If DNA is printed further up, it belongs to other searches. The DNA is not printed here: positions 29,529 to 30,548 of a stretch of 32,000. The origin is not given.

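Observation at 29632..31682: AT-rich two-gene TIR cassette next to the 3' end of tRNA-Ser: candidate novel TIR-based defence system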

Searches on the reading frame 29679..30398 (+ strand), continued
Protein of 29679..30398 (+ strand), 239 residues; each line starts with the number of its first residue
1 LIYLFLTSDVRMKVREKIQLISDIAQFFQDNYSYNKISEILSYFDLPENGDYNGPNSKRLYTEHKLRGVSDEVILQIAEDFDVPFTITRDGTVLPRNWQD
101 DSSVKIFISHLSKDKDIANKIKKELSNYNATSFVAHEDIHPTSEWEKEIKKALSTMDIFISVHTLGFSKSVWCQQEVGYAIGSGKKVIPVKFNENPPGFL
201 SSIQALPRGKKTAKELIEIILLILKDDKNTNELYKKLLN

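Call 76: fold_search(model_id=the predicted structure, library=pdb)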
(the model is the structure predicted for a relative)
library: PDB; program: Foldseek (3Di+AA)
matches with E <= 10: 1467; with E <= 0.001: 15
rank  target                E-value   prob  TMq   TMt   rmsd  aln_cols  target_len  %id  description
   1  7ld0_A                3.5e-05  1.00  0.43  0.18  15.1       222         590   16  Cryo-EM structure of ligand-free Human SARM1 (released 2021-03-10)
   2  7anw_A                1.7e-04  1.00  0.44  0.17  14.7       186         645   14  hSARM1 NAD+ complex (released 2020-11-11)
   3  7djt_A                1.7e-04  1.00  0.44  0.17  14.1       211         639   15  Human SARM1 inhibitory state bounded with inhibitor dHNN (released 2021-05-19)
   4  8qlp_E                1.8e-04  1.00  0.44  0.25   7.0       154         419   18  CryoEM structure of the RNA/DNA bound SPARTA (BabAgo/TIR-APAZ) tetrameric complex (released 2024-01-31)
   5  4lzp_D                2.7e-04  1.00  0.37  0.60   5.1       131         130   18  Structure of the TIR domain of the immunosuppressor BtpA from Brucella (released 2013-11-06)
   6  9ugj_B                4.3e-04  1.00  0.42  0.65   4.1       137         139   20  Structure of SARM1 bound to SIR3-ADPR (released 2026-02-18)
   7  8fz9_B                4.3e-04  1.00  0.37  0.59   5.2       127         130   16  Crystal Structure of Bacillus cereus TIR protein (released 2024-06-19)
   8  8qlp_M                5.8e-04  1.00  0.43  0.24   7.0       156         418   18  CryoEM structure of the RNA/DNA bound SPARTA (BabAgo/TIR-APAZ) tetrameric complex (released 2024-01-31)
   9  6zfx_A                5.8e-04  1.00  0.44  0.17  13.9       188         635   14  hSARM1 GraFix-ed (released 2020-11-18)
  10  4w8g                  6.1e-04  1.00  0.42  0.71   3.8       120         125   21  Crystal structure of the TIR domain of the Toll-related Receptor TRR-2 from the lower metazoan Hydra magnipapillata (cry (released 2015-09-09)
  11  9dlg_A                6.5e-04  1.00  0.39  0.53   5.6       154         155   17  CryoEM structure of the TIR domain from human TRAM (released 2025-01-22)
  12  8oz6_A                6.9e-04  1.00  0.46  0.26   8.2       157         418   18  cryoEM structure of SPARTA complex ligand-free (released 2023-08-16)
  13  8yym_A                8.2e-04  1.00  0.40  0.62   5.2       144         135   18  Cryo-EM structure of cylindrical fiber of MyD88 TIR (released 2025-03-26)
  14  8i87_A                9.8e-04  1.00  0.44  0.26   6.6       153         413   18  Cryo-EM structure of TIR-APAZ/Ago-gRNA-DNA complex (released 2023-07-19)
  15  3h16_B                9.8e-04  1.00  0.37  0.56   5.5       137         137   21  Crystal structure of a bacteria TIR domain, PdTIR from Paracoccus denitrificans (released 2009-06-16)
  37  9phb_A                3.2e-03  1.00  0.38  0.53   7.8       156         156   19  CryoEM structure of filament of Bacillus subtilis TIR domain protein SpbK (released 2025-12-31)
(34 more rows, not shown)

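Call 87: find_related_loci(query=A2, collection=viral_contigs, flank=4000)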
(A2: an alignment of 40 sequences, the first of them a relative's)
Query A2 (228 aa) in viral_contigs; peptide patterns used: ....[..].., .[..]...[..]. (x = any residue, [..] = any of these).
47 stretches matched a pattern; 7 encode a relative of the query (tblastn E <= 1e-3); 7 distinct loci.
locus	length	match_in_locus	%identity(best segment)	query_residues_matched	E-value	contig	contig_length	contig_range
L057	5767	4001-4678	43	1-228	6e-56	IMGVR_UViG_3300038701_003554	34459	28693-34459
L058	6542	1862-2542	32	1-226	7e-33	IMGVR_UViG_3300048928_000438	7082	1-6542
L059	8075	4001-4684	31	1-226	3e-32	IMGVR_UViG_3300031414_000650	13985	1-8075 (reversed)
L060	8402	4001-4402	43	94-227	3e-31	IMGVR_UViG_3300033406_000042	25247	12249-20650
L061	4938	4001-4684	31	1-226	7e-31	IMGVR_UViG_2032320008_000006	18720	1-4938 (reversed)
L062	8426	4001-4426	40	85-227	7e-31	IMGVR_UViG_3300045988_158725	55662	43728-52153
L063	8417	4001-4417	33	91-228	2e-23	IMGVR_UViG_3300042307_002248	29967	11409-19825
